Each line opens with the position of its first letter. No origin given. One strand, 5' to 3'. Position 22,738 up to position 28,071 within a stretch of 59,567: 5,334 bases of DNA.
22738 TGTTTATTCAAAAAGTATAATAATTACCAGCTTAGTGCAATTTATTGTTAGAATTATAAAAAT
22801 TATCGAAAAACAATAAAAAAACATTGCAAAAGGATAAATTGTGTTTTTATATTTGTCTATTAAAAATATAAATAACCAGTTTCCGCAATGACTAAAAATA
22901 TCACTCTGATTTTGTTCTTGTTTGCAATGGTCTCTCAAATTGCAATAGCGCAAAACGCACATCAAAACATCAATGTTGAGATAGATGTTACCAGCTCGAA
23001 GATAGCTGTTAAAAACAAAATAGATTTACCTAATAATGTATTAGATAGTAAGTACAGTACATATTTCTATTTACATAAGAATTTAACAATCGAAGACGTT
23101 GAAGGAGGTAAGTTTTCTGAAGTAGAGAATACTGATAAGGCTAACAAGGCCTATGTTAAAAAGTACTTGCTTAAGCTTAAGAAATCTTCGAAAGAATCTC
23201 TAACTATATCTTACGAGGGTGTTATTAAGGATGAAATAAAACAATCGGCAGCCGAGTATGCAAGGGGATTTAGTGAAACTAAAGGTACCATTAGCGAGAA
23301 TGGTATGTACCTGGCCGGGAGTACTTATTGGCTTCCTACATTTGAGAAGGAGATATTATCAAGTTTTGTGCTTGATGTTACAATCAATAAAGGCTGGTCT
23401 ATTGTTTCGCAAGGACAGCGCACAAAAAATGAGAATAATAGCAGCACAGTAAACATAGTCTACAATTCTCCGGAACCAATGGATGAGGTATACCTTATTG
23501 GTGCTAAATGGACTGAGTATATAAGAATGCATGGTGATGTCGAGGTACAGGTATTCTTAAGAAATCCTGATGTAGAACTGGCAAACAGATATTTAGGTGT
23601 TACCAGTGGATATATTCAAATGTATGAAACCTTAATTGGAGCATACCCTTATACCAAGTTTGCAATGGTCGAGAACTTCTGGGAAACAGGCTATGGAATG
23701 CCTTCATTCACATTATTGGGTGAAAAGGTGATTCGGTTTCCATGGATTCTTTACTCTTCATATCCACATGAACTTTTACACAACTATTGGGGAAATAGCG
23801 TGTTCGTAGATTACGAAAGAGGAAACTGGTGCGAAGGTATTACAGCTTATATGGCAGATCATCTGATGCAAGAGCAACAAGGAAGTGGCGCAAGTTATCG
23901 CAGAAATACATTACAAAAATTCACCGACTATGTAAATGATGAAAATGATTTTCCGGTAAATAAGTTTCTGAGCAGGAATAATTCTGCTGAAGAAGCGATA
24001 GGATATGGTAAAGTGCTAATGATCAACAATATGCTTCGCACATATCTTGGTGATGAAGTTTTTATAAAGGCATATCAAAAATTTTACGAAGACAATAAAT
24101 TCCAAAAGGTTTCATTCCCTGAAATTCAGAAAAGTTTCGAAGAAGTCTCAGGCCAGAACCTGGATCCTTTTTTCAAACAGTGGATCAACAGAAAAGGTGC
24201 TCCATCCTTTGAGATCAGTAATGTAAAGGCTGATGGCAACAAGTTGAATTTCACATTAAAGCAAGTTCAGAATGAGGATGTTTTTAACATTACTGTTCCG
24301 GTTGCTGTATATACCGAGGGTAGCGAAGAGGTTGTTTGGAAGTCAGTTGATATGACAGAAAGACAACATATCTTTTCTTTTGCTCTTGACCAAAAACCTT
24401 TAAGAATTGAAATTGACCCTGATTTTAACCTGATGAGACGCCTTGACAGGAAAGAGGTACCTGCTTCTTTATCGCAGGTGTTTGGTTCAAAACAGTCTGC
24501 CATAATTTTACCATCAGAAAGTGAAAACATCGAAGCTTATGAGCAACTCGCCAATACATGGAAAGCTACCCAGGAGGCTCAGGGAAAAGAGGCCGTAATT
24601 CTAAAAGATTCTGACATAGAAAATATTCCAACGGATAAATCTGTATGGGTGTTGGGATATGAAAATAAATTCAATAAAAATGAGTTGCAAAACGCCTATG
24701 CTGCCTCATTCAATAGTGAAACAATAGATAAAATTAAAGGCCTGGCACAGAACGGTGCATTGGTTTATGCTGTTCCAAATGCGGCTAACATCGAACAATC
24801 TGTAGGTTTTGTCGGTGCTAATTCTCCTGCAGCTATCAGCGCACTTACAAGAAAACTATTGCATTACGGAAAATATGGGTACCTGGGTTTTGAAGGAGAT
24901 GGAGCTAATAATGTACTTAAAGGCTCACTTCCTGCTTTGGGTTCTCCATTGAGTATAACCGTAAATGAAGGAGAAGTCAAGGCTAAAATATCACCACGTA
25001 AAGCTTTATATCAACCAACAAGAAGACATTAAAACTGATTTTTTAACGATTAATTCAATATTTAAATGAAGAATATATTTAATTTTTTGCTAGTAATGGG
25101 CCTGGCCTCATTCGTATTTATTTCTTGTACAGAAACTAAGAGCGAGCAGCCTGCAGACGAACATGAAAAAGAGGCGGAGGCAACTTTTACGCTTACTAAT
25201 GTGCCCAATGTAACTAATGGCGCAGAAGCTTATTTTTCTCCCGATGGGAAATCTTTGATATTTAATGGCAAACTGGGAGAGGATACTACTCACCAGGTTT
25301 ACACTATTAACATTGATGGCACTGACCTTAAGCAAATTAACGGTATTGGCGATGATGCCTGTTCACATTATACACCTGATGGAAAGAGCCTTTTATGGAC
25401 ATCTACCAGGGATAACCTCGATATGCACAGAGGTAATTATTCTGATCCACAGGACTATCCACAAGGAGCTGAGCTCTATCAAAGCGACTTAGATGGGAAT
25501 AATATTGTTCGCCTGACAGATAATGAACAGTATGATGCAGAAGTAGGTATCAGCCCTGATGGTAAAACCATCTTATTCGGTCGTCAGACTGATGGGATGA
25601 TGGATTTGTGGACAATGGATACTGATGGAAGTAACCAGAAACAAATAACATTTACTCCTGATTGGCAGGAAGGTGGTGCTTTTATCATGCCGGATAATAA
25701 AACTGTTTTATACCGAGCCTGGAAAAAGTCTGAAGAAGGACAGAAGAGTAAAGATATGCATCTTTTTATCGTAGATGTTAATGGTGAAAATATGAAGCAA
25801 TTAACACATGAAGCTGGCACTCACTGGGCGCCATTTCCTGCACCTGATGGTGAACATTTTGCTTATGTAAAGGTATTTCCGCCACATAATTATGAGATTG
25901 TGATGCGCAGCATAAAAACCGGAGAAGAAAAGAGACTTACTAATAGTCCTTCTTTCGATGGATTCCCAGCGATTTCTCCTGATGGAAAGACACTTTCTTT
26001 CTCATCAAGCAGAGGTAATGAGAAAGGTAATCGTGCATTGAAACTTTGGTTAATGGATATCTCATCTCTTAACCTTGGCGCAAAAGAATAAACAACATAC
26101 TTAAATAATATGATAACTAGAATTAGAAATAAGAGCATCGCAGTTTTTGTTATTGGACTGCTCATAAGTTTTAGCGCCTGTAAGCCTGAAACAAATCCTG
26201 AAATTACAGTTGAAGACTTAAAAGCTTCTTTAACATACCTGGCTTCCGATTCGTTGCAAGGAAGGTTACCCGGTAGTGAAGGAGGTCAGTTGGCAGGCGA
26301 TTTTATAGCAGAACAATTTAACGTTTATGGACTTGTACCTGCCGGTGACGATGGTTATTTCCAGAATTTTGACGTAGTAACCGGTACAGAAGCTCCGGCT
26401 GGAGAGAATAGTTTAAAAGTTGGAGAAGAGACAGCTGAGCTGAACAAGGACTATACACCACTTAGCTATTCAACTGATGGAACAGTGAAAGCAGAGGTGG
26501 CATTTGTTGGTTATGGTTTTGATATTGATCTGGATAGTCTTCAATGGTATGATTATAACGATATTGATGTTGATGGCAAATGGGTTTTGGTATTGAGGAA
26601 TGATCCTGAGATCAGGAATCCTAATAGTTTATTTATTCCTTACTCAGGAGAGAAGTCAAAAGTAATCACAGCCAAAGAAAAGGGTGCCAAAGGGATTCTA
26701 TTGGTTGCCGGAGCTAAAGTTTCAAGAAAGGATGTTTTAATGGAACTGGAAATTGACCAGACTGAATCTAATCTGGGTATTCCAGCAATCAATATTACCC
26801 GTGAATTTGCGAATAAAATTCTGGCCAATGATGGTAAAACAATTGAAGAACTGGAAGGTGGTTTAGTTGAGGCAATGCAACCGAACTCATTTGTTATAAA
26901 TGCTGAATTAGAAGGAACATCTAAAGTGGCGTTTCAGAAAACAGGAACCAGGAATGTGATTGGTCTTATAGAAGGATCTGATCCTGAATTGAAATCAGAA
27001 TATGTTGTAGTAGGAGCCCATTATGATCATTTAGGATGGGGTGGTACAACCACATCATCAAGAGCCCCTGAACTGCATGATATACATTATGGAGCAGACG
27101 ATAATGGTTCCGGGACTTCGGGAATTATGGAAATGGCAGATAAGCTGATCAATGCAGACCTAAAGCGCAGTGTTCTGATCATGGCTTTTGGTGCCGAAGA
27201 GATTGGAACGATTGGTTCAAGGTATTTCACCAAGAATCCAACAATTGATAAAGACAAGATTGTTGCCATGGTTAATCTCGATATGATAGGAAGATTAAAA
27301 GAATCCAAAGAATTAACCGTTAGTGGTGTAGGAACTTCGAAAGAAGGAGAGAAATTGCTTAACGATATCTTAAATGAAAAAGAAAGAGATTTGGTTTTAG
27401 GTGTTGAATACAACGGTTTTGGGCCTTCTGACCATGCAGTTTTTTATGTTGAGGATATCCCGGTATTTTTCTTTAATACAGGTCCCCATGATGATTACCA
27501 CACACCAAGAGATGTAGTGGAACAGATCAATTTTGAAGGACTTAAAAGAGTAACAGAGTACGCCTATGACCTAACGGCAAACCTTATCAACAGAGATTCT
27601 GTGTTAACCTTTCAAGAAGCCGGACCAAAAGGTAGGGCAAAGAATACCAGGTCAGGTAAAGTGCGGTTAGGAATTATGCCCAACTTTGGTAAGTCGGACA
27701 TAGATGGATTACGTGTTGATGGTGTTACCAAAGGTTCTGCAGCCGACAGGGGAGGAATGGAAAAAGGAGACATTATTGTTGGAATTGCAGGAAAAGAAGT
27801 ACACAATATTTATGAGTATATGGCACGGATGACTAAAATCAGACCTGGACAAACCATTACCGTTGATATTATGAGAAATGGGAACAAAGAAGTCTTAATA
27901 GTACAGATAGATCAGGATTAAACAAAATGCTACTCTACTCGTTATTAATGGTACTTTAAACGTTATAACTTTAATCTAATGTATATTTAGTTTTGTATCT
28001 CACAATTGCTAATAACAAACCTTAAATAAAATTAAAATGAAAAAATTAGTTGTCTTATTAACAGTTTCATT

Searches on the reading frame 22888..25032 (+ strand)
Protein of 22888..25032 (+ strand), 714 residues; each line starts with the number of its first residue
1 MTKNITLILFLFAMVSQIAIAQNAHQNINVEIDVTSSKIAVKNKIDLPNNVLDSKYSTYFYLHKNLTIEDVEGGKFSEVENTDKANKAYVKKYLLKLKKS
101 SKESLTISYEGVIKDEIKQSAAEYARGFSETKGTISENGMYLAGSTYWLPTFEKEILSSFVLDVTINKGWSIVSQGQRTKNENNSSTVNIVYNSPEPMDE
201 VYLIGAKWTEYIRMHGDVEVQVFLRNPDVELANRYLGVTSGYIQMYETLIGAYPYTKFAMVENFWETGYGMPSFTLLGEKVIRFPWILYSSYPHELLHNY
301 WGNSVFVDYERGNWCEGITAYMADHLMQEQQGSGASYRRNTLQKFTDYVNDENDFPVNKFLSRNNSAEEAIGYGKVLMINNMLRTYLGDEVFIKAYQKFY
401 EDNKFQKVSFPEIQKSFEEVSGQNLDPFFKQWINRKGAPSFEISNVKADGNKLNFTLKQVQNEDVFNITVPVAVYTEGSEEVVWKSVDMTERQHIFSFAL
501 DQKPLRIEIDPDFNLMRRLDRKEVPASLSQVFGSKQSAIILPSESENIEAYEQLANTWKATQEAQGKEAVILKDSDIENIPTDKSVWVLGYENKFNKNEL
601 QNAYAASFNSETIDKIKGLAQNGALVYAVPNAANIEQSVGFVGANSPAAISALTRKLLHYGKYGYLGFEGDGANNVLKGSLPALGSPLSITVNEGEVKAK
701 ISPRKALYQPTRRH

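Call 21: search_protein_families(library=pfam, proteins=[window:22888-25032:+], max_evalue=0.00001)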
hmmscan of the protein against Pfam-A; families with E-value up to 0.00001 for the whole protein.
window:22888-25032:+ (714 aa): 1 family
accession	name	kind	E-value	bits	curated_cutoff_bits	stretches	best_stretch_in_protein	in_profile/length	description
PF01433.26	Peptidase_M1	-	2.2e-11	44.2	27.7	1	294-432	73-218/218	Peptidase family M1 domain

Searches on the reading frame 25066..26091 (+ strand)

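Call 21: search_protein_families(library=pfam, proteins=[window:25066-26091:+], max_evalue=0.00001)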
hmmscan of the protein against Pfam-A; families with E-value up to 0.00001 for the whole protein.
window:25066-26091:+ (341 aa): 2 families
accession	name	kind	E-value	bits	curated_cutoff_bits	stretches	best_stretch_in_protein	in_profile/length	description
PF07676.18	PD40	-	1.2e-29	102.1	20.9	1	289-321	2-32/38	WD40-like Beta Propeller Repeat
PF00930.27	DPPIV_N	-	9e-09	34.9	22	0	163-265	243-343/354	Dipeptidyl peptidase IV (DPP IV) N-terminal region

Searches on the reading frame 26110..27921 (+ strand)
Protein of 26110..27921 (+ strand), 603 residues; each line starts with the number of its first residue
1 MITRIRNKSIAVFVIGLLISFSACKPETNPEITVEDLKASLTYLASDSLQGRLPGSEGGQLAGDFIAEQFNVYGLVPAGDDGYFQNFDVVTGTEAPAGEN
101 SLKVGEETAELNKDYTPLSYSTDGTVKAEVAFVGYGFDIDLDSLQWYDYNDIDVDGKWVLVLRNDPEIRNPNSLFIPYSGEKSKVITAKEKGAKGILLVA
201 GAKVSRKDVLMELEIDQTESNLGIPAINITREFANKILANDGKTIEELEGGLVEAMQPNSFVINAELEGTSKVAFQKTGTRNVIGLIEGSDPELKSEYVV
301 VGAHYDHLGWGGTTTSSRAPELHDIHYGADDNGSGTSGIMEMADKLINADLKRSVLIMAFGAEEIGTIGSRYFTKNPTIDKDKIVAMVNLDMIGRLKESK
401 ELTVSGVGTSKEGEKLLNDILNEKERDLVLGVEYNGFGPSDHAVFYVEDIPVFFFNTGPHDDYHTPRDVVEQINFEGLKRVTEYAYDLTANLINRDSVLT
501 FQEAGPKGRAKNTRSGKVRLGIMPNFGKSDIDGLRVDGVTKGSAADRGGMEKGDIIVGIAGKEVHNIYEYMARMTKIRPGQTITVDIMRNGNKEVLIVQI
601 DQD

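Call 21: search_protein_families(library=pfam, proteins=[window:26110-27921:+], max_evalue=0.00001)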
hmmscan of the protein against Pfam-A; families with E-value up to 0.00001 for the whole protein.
window:26110-27921:+ (603 aa): 5 families
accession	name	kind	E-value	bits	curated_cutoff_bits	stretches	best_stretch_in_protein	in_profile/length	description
PF04389.22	Peptidase_M28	-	1.5e-40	139.5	21.3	1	282-487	1-191/193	Peptidase family M28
PF13180.12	PDZ_2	-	5.4e-09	36.6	27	1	532-597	12-77/80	PDZ domain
PF00595.29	PDZ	-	3.2e-07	31.1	23.2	1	516-587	8-80/81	PDZ domain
PF17820.7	PDZ_6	-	4.2e-07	30.1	27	1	536-569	2-35/54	PDZ domain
PF02225.27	PA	-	8.4e-06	26.3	23.9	0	148-237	17-95/95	PA domain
